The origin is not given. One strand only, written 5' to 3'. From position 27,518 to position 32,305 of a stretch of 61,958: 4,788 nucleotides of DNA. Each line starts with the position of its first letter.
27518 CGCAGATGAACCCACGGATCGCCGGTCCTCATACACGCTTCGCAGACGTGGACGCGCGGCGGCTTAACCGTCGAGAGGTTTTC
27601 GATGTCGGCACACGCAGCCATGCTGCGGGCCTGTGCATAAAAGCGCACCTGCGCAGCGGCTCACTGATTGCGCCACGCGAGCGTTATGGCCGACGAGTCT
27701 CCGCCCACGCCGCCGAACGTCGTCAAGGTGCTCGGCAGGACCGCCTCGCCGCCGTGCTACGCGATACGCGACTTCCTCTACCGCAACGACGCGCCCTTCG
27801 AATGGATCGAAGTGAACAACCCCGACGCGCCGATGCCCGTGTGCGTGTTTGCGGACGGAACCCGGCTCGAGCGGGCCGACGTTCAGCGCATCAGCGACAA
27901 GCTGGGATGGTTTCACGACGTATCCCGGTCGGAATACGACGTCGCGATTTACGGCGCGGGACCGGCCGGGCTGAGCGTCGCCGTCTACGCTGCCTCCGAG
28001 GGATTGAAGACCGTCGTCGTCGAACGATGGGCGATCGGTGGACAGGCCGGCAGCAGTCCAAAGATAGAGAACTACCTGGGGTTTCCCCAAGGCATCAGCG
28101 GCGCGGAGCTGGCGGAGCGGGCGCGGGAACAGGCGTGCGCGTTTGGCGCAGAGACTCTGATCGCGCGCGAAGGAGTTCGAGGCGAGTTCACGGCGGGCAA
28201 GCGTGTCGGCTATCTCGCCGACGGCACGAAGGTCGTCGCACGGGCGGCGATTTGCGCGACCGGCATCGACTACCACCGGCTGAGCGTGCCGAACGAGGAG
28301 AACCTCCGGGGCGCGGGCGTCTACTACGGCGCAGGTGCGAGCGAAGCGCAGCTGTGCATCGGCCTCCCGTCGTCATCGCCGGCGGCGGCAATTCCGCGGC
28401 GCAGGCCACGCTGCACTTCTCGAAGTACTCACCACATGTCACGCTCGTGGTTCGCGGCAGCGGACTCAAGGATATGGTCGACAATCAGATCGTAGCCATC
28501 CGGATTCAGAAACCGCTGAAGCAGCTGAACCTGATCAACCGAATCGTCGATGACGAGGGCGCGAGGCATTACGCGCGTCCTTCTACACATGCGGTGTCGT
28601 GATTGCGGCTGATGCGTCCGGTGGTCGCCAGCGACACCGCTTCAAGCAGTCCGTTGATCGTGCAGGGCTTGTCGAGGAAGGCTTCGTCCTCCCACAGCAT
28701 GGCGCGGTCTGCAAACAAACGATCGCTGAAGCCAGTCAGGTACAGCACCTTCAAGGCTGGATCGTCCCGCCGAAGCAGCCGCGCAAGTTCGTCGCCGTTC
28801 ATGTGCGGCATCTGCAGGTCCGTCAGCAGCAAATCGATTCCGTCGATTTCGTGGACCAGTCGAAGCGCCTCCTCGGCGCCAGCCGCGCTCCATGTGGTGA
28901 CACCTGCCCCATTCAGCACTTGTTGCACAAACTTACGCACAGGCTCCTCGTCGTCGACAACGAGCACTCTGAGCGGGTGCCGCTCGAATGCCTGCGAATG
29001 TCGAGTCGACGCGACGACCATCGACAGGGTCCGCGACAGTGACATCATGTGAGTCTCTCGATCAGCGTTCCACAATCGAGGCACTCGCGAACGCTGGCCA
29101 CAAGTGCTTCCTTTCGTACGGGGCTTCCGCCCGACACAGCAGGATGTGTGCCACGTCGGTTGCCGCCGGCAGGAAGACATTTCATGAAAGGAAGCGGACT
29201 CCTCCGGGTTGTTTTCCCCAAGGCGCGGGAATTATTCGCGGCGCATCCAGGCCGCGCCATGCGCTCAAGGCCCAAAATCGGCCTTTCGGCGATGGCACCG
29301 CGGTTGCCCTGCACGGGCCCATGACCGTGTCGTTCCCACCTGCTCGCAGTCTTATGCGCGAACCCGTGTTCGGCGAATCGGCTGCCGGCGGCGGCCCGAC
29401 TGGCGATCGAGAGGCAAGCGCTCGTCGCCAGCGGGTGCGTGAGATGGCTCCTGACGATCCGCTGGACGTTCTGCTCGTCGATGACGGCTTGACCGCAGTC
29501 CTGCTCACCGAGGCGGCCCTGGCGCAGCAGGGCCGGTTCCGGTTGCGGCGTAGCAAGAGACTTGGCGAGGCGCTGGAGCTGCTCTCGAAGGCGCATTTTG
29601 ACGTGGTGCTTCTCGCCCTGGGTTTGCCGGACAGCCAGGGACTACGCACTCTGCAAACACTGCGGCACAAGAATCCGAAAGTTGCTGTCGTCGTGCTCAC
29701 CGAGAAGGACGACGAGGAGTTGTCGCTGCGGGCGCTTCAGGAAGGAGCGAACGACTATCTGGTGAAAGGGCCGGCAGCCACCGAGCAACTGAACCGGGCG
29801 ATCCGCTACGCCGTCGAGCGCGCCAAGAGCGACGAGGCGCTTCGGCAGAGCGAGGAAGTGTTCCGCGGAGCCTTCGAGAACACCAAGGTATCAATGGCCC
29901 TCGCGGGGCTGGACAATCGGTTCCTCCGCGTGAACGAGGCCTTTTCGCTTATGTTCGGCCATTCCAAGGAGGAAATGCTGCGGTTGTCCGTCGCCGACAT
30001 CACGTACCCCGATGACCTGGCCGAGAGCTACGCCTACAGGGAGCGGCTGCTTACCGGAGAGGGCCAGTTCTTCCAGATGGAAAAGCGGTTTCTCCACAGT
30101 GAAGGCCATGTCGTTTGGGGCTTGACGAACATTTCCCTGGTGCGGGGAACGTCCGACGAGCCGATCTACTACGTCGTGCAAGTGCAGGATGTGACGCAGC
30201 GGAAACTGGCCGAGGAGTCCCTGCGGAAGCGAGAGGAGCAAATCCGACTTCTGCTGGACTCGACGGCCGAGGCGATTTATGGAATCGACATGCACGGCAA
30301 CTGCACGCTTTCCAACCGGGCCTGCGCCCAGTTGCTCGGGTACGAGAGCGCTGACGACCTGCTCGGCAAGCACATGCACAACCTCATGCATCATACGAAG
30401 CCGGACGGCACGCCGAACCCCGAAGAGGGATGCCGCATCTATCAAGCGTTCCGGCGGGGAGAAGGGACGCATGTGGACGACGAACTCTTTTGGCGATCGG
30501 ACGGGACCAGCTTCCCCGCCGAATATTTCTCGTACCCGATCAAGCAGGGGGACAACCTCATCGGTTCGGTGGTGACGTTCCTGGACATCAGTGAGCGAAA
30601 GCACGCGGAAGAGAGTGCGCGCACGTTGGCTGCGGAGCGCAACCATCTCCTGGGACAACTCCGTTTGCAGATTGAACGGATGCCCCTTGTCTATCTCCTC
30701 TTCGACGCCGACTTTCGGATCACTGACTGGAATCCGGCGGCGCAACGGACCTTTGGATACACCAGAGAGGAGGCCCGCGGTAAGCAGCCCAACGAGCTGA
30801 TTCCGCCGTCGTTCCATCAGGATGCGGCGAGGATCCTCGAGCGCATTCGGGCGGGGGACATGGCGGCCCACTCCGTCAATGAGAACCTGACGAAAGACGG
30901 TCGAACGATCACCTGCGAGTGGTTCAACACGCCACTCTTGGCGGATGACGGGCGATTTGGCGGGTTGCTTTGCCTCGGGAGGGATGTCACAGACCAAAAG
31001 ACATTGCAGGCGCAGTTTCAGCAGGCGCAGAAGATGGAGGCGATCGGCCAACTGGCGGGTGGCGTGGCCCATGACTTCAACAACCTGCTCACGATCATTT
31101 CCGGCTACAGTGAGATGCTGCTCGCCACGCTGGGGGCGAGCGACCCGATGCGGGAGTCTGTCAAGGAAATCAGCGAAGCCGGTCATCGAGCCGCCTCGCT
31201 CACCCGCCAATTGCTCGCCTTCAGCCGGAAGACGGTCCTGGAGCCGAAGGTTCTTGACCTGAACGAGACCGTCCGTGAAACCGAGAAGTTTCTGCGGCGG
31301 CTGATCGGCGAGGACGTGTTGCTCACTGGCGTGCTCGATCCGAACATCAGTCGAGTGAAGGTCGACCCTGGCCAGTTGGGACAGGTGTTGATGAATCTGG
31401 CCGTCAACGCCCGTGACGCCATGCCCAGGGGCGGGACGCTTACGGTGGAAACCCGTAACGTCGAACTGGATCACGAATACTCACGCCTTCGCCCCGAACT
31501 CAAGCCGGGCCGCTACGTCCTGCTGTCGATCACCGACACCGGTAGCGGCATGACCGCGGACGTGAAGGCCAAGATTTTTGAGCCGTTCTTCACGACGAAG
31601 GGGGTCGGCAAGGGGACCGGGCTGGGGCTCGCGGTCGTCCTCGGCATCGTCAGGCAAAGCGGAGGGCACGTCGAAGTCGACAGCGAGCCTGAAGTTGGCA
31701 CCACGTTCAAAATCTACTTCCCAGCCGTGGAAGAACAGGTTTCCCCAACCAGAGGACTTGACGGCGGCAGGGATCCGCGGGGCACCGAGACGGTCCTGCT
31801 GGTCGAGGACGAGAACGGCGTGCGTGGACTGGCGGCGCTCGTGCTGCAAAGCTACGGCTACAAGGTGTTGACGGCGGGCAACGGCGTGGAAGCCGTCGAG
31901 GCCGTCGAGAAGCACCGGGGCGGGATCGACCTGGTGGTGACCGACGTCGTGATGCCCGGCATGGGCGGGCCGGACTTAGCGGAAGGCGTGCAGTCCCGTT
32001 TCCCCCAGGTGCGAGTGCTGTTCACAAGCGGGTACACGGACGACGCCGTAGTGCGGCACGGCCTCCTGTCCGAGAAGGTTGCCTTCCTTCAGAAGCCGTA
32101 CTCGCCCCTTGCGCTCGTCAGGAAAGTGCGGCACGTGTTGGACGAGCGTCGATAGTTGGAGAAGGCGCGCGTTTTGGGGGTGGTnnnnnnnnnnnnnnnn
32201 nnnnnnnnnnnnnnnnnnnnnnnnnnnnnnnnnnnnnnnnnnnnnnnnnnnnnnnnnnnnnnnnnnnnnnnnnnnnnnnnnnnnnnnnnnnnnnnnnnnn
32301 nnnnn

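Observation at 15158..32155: Seventeen-kb stress/chaperone island driven by a battery of sigma54 promoters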

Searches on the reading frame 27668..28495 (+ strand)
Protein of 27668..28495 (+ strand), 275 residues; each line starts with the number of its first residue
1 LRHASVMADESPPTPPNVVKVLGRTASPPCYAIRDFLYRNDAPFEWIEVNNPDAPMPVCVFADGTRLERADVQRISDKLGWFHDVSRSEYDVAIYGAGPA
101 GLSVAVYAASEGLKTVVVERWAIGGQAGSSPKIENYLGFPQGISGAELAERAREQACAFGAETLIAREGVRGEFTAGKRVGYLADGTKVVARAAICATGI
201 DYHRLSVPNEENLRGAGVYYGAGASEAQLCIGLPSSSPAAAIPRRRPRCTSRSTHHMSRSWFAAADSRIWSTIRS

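Call 6: search_protein_families(library=pfam, proteins=[window:27668-28495:+], max_evalue=0.01)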
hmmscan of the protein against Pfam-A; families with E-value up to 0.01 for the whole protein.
window:27668-28495:+ (275 aa): 9 families
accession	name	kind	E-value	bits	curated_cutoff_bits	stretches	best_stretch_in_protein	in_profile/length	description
PF07992.20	Pyr_redox_2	-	2.6e-08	34.1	26.1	1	90-213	1-122/291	Pyridine nucleotide-disulphide oxidoreductase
PF01946.23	Thi4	-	1.8e-06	27.8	26.2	1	88-127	16-57/235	Thi4 family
PF12831.13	FAD_oxidored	-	5.5e-06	26.4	27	1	91-129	1-40/416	FAD dependent oxidoreductase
PF01494.25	FAD_binding_3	-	0.00018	21.3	22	1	89-122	1-34/349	FAD binding domain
PF13450.12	NAD_binding_8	-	0.00036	21.2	21.9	1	96-130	3-38/68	NAD(P)-binding Rossmann-like domain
PF00890.30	FAD_binding_2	-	0.00049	19.8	20.4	1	91-120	1-30/414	FAD binding domain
PF01266.30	DAO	-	0.0011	19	27.9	1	91-153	1-68/353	FAD dependent oxidoreductase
PF13738.12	Pyr_redox_3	-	0.0019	17.9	30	1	94-124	2-33/305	Pyridine nucleotide-disulphide oxidoreductase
PF05834.18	Lycopene_cycl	-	0.0033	17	23.4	0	91-119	1-31/380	Lycopene cyclase protein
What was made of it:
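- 27686..28495 (+): truncated thioredoxin-reductase-like flavoprotein. Only the N-terminal part of Pyr_redox_2 is present (call 6).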

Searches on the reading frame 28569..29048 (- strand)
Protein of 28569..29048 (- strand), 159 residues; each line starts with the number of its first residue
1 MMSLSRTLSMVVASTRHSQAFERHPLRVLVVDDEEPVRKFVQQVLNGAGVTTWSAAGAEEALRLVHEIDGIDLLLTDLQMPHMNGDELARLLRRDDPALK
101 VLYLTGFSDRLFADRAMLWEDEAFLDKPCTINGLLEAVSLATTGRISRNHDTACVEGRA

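Call 71: search_protein_families(library=pfam, proteins=[window:28569-29048:-], max_evalue=0.01)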
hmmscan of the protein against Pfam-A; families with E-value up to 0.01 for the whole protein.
window:28569-29048:- (159 aa): 1 family
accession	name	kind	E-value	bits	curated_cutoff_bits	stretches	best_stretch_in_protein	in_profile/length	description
PF00072.30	Response_reg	-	1.6e-21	77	30.2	1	28-138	1-110/111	Response regulator receiver domain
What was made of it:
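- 28569..29048 (-): stand-alone response-regulator receiver. Pfam Response_reg 77 bits (call 71).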

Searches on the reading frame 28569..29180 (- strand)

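Call 6: search_protein_families(library=pfam, proteins=[window:28569-29180:-], max_evalue=0.01)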
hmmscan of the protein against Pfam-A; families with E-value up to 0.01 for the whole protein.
window:28569-29180:- (203 aa): 1 family
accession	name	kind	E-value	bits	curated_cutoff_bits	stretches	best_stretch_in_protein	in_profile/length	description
PF00072.30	Response_reg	-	3e-21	76.1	30.2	1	72-182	1-110/111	Response regulator receiver domain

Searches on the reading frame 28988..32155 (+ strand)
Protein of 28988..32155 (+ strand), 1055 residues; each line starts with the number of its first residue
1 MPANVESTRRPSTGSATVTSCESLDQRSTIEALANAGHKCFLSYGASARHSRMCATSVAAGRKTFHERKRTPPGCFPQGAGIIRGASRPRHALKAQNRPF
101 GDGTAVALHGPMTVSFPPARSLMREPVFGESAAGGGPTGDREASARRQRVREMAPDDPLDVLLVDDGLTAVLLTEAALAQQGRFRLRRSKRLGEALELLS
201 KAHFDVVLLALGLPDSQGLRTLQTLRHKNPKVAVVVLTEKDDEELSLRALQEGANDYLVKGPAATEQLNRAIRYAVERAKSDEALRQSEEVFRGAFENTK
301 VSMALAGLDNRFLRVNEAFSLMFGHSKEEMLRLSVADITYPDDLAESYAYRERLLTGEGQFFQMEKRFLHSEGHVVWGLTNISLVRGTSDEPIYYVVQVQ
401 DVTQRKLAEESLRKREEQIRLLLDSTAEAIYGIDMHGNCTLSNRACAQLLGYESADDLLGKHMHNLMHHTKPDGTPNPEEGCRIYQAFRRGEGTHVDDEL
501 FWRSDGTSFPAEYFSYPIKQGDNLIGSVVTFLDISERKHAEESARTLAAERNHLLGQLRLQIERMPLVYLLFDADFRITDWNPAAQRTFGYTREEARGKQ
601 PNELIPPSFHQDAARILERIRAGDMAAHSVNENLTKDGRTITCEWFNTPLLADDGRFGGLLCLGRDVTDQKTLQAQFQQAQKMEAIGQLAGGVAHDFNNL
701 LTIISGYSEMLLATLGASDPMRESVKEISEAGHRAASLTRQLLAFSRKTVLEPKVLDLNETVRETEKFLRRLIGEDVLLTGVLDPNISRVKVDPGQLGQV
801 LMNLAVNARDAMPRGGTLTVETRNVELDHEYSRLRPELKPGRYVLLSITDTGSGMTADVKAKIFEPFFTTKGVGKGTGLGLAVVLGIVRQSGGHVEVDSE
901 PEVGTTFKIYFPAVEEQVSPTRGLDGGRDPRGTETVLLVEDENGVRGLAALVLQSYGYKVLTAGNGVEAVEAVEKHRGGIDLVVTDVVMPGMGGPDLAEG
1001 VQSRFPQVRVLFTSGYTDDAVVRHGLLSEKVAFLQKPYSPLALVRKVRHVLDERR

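Call 6: search_protein_families(library=pfam, proteins=[window:28988-32155:+], max_evalue=0.01)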
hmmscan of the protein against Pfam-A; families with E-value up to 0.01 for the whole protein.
window:28988-32155:+ (1055 aa): 12 families
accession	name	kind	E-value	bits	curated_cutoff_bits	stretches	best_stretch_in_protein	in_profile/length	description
PF00072.30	Response_reg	-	8.7e-40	135.8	30.2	2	936-1047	1-110/111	Response regulator receiver domain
PF13426.13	PAS_9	-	5.1e-37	126.7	27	3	571-669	6-103/103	PAS domain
PF00989.32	PAS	-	7.5e-37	126.2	22.6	3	557-667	2-113/113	PAS fold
PF08448.16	PAS_4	-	8.6e-34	116.5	23.1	3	564-671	3-109/110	PAS fold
PF02518.31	HATPase_c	-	2.7e-21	76.5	26.4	1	793-913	2-109/111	Histidine kinase-, DNA gyrase B-, and HSP90-like ATPase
PF08447.18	PAS_3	-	6.4e-19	68.4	25.6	2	313-396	2-86/89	PAS fold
PF13188.13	PAS_8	-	1.9e-17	62.9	21.8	2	558-606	3-51/65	PAS domain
PF00512.31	HisKA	-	9.9e-11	42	26.9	1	687-748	3-63/66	His Kinase A (phospho-acceptor) domain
PF10090.15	HPTransfase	-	0.00031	20.9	22.9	1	798-824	33-59/123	Histidine phosphotransferase C-terminal domain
PF16968.11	TadZ_N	-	0.00062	19.9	26.4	0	177-273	21-117/133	Pilus assembly protein TadZ N-terminal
PF13596.12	PAS_10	-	0.00063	20.8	22.1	0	563-666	6-104/106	PAS domain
PF12860.13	PAS_7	-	0.0007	20.2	27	0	424-542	2-115/115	PAS fold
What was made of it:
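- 29444..32155 (+): hybrid histidine kinase (REC, three PAS, HisKA, HATPase, REC). Pfam (call 6).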
